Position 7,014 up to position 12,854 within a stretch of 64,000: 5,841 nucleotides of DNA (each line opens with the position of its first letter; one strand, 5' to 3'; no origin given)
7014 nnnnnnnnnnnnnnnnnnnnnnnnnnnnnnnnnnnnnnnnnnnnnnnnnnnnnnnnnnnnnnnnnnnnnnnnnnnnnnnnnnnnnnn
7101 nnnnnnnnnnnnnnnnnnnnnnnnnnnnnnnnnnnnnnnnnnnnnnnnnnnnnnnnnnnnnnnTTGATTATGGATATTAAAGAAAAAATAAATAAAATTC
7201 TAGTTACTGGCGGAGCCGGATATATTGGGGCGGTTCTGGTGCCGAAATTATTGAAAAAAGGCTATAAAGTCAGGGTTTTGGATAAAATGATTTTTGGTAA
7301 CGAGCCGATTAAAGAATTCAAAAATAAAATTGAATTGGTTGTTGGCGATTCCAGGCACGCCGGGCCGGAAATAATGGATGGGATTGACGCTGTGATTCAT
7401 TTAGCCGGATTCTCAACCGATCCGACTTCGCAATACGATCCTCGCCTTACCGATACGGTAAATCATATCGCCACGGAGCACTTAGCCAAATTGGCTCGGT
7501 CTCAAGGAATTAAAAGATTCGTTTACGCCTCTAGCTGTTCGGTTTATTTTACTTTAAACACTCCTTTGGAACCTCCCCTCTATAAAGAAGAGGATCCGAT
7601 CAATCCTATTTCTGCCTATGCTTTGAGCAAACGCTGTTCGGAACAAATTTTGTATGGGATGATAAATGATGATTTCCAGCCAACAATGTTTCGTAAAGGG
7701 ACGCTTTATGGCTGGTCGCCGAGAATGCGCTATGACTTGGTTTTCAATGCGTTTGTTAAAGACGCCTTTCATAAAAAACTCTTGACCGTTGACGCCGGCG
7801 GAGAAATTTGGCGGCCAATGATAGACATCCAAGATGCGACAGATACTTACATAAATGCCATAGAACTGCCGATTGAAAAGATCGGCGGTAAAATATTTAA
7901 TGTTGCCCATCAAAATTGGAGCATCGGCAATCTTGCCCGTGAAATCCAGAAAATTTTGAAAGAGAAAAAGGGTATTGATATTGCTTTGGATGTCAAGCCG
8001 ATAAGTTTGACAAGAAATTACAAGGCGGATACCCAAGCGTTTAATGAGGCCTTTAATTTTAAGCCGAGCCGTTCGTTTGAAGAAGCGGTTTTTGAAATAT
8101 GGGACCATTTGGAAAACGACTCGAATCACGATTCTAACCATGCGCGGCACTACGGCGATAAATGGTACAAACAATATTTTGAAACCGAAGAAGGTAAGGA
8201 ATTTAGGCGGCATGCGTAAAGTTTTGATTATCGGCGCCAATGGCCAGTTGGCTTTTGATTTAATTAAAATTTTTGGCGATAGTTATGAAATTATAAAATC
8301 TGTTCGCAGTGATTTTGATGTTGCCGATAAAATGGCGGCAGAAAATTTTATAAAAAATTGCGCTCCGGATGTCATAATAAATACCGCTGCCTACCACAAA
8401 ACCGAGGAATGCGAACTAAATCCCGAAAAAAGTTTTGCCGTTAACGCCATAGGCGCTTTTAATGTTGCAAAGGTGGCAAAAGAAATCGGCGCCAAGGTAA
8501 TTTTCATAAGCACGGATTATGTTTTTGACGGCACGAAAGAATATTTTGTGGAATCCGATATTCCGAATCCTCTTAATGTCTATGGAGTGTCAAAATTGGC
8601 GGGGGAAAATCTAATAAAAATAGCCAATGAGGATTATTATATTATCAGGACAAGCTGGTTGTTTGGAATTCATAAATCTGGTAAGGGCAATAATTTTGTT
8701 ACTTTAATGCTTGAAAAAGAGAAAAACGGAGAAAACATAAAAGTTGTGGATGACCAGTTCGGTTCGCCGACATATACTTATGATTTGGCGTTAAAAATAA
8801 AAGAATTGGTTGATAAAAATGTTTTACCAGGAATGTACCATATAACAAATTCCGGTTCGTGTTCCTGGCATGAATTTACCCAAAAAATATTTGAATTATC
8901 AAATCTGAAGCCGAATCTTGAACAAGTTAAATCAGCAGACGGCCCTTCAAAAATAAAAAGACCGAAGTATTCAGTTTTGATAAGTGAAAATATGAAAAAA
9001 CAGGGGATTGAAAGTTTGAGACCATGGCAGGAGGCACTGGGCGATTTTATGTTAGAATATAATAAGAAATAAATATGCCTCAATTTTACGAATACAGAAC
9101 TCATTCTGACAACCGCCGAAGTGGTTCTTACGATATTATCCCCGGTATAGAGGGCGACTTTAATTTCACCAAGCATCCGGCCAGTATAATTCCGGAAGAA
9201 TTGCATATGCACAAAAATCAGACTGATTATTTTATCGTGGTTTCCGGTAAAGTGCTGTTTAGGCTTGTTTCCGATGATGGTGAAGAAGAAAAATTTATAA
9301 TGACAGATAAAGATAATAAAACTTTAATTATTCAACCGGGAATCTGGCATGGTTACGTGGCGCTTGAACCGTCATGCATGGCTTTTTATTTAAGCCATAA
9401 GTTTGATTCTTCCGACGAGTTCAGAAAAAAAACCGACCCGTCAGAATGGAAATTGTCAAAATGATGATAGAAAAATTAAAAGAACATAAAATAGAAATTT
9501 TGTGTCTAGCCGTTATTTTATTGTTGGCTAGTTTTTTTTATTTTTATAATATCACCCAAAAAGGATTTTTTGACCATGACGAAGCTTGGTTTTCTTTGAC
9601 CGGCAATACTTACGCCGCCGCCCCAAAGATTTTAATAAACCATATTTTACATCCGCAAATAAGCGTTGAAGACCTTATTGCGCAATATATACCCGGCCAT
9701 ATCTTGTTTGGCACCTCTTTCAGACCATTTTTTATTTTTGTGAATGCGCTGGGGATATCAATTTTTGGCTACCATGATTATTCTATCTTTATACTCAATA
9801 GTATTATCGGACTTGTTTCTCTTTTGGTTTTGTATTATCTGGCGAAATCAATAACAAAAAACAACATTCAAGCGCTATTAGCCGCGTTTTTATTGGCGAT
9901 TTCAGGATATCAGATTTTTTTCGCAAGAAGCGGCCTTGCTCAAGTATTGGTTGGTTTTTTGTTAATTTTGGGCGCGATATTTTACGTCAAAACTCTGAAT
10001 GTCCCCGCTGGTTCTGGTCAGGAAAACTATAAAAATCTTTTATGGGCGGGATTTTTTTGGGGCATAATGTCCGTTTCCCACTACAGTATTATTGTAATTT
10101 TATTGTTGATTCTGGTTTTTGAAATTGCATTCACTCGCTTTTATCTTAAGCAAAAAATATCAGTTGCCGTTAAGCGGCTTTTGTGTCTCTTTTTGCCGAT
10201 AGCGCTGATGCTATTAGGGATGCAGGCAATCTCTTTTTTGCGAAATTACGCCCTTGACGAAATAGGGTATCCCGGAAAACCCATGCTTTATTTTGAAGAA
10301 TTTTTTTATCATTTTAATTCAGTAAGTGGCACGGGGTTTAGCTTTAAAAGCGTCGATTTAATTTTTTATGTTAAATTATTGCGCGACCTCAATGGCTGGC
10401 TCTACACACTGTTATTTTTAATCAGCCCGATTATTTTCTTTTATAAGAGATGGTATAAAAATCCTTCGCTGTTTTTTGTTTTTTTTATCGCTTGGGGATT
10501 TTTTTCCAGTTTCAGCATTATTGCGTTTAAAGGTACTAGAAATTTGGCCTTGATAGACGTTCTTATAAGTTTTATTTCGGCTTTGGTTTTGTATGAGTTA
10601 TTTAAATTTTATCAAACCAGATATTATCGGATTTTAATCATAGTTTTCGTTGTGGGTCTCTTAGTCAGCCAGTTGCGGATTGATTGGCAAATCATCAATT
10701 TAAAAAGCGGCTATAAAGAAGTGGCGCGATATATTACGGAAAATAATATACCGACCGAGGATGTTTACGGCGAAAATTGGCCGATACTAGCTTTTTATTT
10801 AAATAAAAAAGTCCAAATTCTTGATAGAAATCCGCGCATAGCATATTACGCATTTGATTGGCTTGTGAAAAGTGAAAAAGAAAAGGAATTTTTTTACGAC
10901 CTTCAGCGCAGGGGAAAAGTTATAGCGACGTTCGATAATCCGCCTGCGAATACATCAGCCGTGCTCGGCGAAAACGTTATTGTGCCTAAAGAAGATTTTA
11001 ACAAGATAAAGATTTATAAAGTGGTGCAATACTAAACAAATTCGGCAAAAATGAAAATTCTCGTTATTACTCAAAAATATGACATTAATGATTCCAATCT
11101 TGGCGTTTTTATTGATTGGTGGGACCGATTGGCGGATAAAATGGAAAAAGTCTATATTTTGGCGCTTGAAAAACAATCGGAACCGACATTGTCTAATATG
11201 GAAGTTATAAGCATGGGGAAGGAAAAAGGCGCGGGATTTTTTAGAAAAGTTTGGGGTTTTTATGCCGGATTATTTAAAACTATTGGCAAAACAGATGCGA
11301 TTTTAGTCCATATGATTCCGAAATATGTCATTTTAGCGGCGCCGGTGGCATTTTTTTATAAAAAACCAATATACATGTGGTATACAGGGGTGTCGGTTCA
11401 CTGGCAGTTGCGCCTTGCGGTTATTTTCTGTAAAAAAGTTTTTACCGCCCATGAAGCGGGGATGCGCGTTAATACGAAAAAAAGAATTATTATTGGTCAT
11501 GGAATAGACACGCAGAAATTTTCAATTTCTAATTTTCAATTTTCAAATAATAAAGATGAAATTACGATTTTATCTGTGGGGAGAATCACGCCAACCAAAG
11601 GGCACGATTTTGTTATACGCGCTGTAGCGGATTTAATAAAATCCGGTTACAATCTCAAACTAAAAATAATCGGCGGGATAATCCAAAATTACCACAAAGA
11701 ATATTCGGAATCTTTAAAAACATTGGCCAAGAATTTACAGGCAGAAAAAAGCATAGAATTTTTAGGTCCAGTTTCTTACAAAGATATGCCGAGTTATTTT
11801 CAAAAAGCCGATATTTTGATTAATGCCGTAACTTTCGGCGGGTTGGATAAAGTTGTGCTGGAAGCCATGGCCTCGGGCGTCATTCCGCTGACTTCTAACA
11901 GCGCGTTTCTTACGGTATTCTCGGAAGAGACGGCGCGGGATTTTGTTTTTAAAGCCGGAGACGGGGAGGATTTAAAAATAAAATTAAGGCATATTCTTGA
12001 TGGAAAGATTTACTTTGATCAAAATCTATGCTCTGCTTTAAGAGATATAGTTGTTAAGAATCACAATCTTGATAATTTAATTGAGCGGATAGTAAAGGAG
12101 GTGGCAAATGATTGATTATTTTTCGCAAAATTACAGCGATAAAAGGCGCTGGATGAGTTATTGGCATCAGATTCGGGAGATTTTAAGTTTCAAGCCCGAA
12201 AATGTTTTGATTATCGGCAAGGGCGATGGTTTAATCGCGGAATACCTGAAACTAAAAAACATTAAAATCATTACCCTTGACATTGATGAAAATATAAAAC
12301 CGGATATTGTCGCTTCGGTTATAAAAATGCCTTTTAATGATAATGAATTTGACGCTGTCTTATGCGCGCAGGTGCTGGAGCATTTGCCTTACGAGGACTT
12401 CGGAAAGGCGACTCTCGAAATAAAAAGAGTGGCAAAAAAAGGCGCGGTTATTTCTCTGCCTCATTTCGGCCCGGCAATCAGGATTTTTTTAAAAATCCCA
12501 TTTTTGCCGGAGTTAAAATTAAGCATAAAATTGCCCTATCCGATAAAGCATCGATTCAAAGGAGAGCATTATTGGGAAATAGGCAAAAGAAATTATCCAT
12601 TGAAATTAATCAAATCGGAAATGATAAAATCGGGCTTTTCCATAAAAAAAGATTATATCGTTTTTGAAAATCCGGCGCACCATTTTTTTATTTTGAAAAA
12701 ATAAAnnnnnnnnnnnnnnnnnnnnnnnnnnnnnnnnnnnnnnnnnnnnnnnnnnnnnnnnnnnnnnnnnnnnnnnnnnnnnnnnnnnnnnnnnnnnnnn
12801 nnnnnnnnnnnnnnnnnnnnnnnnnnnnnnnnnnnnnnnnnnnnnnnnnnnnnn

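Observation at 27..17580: Three GT2 lipid-sugar synthase plus GT-C membrane transferase pairs with seven methyltransferases: an ArnC/ArnT- or Ppm/PMT-like extracytoplasmic glycosylation system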

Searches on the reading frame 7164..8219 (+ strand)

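Call 4: search_protein_families(library=pfam, proteins=[window:7164-8219:+], max_evalue=0.01)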
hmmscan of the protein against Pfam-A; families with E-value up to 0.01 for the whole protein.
window:7164-8219:+ (351 aa): 10 families
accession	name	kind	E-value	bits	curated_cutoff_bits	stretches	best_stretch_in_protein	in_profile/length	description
PF01370.27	Epimerase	-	2.8e-34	119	20.9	1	12-248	1-240/240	NAD dependent epimerase/dehydratase family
PF16363.11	GDP_Man_Dehyd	-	2.4e-21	77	27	1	13-163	1-164/332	GDP-mannose 4,6 dehydratase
PF01073.25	3Beta_HSD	-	9.2e-16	58.1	22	1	13-163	1-157/280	3-beta hydroxysteroid dehydrogenase/isomerase family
PF04321.23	RmlD_sub_bind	-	7.1e-13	48.7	27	1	11-194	2-161/287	RmlD substrate binding domain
PF13460.12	NAD_binding_10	-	1.6e-09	38.4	27.2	1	16-163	1-131/184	NAD(P)H-binding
PF02719.21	Polysacc_synt_2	-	9.8e-09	35.2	20.2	1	12-124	1-128/293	Polysaccharide biosynthesis protein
PF07993.18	NAD_binding_4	-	1.2e-08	34.9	20.1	1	14-183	1-209/258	Male sterility protein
PF05368.20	NmrA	-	8.8e-08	32.5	27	1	10-124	3-107/298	NmrA-like family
PF23349.2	BBS7_hp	-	0.0037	17.8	27.8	1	251-319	38-105/114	BBS7 hairpin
PF00106.31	adh_short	-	0.0078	16.1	26.6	0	11-63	2-58/195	short chain dehydrogenase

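Call 48: search_protein_families(library=ncbifam, proteins=[window:7170-8219:+], max_evalue=0.00001)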
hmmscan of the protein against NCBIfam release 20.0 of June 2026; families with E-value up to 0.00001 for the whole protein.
window:7170-8219:+ (349 aa): 18 families
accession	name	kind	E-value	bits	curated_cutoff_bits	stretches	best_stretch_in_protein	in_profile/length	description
TIGR01179.1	galE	equivalog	1.2e-26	93.3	262.3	1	9-175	1-172/332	UDP-glucose 4-epimerase GalE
TIGR04180.1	EDH_00030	hypoth_equivalog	1.7e-19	70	475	1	10-274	1-265/297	NAD-dependent 4,6-dehydratase LegB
TIGR02197.1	heptose_epim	equivalog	1.7e-16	60.3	274.6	1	10-307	1-306/316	ADP-glyceromanno-heptose 6-epimerase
TIGR03466.1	HpnA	hypoth_equivalog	5.2e-16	58.4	367.65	1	9-168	2-159/327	hopanoid-associated sugar epimerase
NF007956.0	PRK10675.1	subfamily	1.1e-14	54.3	394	1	9-164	2-163/338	UDP-glucose 4-epimerase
TIGR01181.1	dTDP_gluc_dehyt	equivalog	8.8e-13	48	365.1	1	9-309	1-306/321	dTDP-glucose 4,6-dehydratase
TIGR01214.1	rmlD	equivalog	9.8e-13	47.8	224.05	1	9-280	1-243/285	dTDP-4-dehydrorhamnose reductase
NF042422.1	oxyalk_red_OleD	equivalog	3.9e-12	46.2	580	1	9-166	2-155/329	2-alkyl-3-oxoalkanoate reductase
NF041293.1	G6PDh_Azf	equivalog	5.4e-12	45.7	400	1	9-143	4-137/252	NAD-dependent glucose-6-phosphate dehydrogenase Azf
NF043036.1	ErythonDh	equivalog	4.5e-11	42.5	325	1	9-161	2-160/321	D-erythronate dehydrogenase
NF052578.1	StrlDmthSdmBMthl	equivalog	8.3e-10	38.9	600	1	10-124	3-115/328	sterol demethylase protein SdmB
TIGR01777.1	yfcH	hypoth_equivalog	3.7e-08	33.3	207.35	1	10-127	1-117/292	TIGR01777 family oxidoreductase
TIGR01746.1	Thioester-redct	subfamily_domain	7.4e-08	32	213.35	0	53-182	62-198/371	thioester reductase domain-containing protein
NF042423.1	oxyalk_red_Shew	equivalog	1.1e-07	31.3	580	1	2-176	3-171/331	2-alkyl-3-oxoalkanoate reductase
NF041015.1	UDPsulfquin_syn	equivalog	4.5e-07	29.2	575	0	188-315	235-364/384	UDP-sulfoquinovose synthase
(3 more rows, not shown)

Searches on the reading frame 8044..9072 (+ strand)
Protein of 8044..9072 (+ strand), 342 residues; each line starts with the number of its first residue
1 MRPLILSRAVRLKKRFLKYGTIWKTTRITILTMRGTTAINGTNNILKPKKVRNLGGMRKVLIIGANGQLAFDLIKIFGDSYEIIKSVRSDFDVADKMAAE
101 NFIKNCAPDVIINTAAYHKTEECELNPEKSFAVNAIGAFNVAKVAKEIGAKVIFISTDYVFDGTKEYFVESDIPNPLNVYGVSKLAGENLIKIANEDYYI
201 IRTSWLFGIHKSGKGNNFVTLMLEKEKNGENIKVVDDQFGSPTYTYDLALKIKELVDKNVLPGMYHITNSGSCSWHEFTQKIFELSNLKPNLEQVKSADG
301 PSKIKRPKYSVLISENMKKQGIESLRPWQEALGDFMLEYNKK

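Call 4: search_protein_families(library=pfam, proteins=[window:8044-9072:+], max_evalue=0.01)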
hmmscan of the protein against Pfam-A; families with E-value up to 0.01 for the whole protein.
window:8044-9072:+ (342 aa): 5 families
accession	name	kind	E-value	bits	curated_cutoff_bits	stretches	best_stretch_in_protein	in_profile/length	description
PF04321.23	RmlD_sub_bind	-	1.2e-86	290.9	27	1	59-339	2-285/287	RmlD substrate binding domain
PF01370.27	Epimerase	-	6.6e-21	75.2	20.9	1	60-237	1-204/240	NAD dependent epimerase/dehydratase family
PF16363.11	GDP_Man_Dehyd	-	9.7e-14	52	27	1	90-221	58-195/332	GDP-mannose 4,6 dehydratase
PF02719.21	Polysacc_synt_2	-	1.8e-11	44.2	20.2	1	91-197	61-155/293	Polysaccharide biosynthesis protein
PF07993.18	NAD_binding_4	-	6.2e-07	29.3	20.1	1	109-219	90-220/258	Male sterility protein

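Call 48: search_protein_families(library=ncbifam, proteins=[window:8212-9072:+], max_evalue=0.00001)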
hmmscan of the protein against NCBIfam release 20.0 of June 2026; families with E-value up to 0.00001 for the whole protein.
window:8212-9072:+ (286 aa): 7 families
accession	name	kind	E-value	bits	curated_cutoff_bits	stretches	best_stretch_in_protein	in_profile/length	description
TIGR01214.1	rmlD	equivalog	7.4e-90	300.9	224.05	1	3-281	1-283/285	dTDP-4-dehydrorhamnose reductase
NF007440.0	PRK09987.1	equivalog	2.3e-43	148.6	308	1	3-274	2-284/299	dTDP-4-dehydrorhamnose reductase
TIGR01181.1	dTDP_gluc_dehyt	equivalog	4.3e-10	39.2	365.1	1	35-231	57-262/321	dTDP-glucose 4,6-dehydratase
TIGR01179.1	galE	equivalog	7.9e-10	38.1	262.3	1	35-139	54-160/332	UDP-glucose 4-epimerase GalE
TIGR02622.1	CDP_4_6_dhtase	equivalog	1.1e-08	34.7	278.45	1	33-142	59-172/352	CDP-glucose 4,6-dehydratase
TIGR02197.1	heptose_epim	equivalog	9.1e-07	28.3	274.6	1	47-249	56-276/316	ADP-glyceromanno-heptose 6-epimerase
TIGR03589.1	PseB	equivalog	3.5e-06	26.2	407.75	1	36-140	61-151/324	UDP-N-acetylglucosamine 4,6-dehydratase (inverting)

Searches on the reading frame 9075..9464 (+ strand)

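Call 4: search_protein_families(library=pfam, proteins=[window:9075-9464:+], max_evalue=0.01)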
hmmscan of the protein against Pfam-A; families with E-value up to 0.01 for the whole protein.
window:9075-9464:+ (129 aa): 5 families
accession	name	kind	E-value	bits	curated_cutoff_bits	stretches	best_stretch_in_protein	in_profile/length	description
PF05523.17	FdtA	-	4.9e-09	36.5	23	1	44-119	49-123/131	WxcM-like, C-terminal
PF07883.17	Cupin_2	-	0.00021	21.4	27.2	1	42-98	12-60/70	Cupin domain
PF09313.17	DUF1971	-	0.00025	21.4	23.1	1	54-97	30-72/80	Domain of unknown function (DUF1971)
PF00908.23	dTDP_sugar_isom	-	0.00045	20.4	27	1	44-115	57-138/168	dTDP-4-dehydrorhamnose 3,5-epimerase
PF14667.12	Polysacc_synt_C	-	0.0074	16.8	28.7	1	43-93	33-84/111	Polysaccharide biosynthesis C-terminal domain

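Call 48: search_protein_families(library=ncbifam, proteins=[window:9075-9464:+], max_evalue=0.00001)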
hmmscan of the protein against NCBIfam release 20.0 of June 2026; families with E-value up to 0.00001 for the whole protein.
window:9075-9464:+ (129 aa): 1 family
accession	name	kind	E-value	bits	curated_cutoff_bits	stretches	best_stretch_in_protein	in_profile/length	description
TIGR04366.1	cupin_WbuC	subfamily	2.6e-08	33.8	42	1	43-104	49-112/132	WbuC family cupin fold metalloprotein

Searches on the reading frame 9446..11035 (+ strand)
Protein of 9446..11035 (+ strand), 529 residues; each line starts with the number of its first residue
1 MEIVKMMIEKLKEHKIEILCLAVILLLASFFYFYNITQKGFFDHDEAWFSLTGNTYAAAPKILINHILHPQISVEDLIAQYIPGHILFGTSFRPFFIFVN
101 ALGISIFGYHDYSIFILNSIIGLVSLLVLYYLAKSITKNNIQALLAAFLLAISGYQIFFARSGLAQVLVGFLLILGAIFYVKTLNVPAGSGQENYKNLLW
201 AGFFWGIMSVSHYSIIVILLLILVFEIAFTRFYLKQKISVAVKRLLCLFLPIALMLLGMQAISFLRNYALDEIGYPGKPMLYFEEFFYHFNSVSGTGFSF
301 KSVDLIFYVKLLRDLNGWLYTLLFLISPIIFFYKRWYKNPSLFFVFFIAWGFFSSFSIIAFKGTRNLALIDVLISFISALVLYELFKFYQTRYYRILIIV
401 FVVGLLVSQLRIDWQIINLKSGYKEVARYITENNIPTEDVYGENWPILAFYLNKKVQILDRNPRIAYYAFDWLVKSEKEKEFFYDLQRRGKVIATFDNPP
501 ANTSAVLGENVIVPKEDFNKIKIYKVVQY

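Call 5: search_protein_families(library=pfam, proteins=[window:9446-11035:+], max_evalue=0.01)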
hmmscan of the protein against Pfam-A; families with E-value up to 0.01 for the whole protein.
window:9446-11035:+ (529 aa): 1 family
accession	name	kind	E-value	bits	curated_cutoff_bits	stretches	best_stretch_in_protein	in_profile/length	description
PF13231.12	PMT_2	-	9.6e-09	36.1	26.1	1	94-252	4-157/160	Dolichyl-phosphate-mannose-protein mannosyltransferase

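Call 9: search_protein_families(library=ncbifam, proteins=[window:9446-11035:+], max_evalue=0.01)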
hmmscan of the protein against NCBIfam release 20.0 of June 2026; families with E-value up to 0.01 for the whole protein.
window:9446-11035:+ (529 aa): 0 families

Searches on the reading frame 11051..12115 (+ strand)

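Call 5: search_protein_families(library=pfam, proteins=[window:11051-12115:+], max_evalue=0.01)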
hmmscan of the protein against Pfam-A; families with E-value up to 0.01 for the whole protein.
window:11051-12115:+ (354 aa): 4 families
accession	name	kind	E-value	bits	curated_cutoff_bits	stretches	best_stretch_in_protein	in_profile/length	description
PF00534.26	Glycos_transf_1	-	4.9e-27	95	26.4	1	162-319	7-159/172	Glycosyl transferases group 1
PF13692.12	Glyco_trans_1_4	-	2.1e-20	73.9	27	1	172-316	3-140/142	Glycosyl transferases group 1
PF13524.12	Glyco_trans_1_2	-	2.9e-05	24.5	25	1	195-347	9-142/144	Glycosyl transferase-like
PF20706.3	GT4-conflict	-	0.0036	16.8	26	1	166-277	193-306/385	Family 4 Glycosyltransferase in conflict systems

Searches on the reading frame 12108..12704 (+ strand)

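Call 5: search_protein_families(library=pfam, proteins=[window:12108-12704:+], max_evalue=0.01)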
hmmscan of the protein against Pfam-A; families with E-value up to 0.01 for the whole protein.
window:12108-12704:+ (198 aa): 6 families
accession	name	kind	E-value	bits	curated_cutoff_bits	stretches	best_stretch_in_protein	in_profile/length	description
PF08241.18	Methyltransf_11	-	1.2e-12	48.7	21.2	1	36-115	3-93/95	Methyltransferase domain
PF13649.12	Methyltransf_25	-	2.9e-08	34.7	27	1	36-112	4-96/97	Methyltransferase domain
PF13489.12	Methyltransf_23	-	7.2e-05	23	27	1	22-115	16-114/164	Methyltransferase domain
PF08242.18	Methyltransf_12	-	0.00024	22.2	30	1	65-114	64-97/98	Methyltransferase domain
PF13847.12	Methyltransf_31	-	0.0013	18.9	27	1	68-117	60-109/145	Methyltransferase domain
PF05148.21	Methyltransf_8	-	0.0041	17.5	27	1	26-115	67-154/219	Hypothetical methyltransferase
